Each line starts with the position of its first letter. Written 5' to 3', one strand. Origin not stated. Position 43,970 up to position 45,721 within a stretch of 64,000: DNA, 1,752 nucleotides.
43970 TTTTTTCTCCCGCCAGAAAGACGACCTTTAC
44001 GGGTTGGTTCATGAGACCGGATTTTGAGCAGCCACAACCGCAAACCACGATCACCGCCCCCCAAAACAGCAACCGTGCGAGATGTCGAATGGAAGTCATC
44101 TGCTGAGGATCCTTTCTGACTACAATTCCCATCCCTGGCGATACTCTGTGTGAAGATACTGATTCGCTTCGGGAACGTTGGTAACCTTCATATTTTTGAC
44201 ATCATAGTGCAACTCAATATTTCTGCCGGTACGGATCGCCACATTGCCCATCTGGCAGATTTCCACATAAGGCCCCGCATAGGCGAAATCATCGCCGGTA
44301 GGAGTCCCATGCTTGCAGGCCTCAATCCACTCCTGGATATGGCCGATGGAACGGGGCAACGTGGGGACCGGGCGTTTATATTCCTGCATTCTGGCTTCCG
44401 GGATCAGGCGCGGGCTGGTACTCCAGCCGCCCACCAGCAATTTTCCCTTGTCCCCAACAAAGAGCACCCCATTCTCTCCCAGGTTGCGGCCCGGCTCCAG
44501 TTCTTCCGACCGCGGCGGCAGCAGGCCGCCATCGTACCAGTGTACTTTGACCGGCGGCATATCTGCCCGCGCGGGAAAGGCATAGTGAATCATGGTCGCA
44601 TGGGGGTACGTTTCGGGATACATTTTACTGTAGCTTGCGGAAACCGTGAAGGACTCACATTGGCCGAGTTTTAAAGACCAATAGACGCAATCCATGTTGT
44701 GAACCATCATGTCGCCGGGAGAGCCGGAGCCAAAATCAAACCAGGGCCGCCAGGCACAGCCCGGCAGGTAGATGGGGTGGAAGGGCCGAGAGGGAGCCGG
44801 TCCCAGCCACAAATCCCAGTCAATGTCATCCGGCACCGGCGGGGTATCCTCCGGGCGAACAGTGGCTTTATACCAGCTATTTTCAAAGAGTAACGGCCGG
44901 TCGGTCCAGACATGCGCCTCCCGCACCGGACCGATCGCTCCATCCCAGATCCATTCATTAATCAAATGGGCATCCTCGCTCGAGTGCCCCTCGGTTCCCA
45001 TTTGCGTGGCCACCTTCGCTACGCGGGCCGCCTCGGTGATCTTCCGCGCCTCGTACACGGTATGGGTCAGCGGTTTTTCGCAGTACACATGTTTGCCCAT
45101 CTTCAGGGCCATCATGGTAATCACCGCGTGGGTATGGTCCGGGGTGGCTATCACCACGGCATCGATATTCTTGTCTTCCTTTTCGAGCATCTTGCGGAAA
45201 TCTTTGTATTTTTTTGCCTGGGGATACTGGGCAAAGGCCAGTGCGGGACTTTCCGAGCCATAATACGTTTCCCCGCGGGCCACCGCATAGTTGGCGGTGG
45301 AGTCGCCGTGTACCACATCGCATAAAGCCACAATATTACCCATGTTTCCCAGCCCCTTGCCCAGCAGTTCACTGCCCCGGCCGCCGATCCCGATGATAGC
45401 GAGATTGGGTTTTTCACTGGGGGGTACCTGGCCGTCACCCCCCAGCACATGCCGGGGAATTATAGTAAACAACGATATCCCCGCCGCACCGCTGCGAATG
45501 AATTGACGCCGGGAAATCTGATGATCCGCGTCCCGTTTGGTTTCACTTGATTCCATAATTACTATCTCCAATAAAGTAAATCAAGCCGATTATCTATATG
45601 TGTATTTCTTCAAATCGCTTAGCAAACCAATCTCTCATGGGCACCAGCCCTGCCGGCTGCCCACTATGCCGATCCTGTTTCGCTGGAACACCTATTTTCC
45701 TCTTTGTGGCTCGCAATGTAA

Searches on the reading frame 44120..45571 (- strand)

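Call 48: search_protein_families(library=pfam, proteins=[window:44120-45571:-], max_evalue=0.001)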
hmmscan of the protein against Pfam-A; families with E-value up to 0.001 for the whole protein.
window:44120-45571:- (483 aa): 2 families
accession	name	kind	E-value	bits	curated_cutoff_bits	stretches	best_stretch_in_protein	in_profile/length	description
PF01408.29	GFO_IDH_MocA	-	4e-18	66.7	24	1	106-192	35-119/120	Oxidoreductase family, NAD-binding Rossmann fold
PF19051.5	GFO_IDH_MocA_C2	-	1.3e-14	54.8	23.3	1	243-310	45-111/254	Oxidoreductase family, C-terminal alpha/beta domain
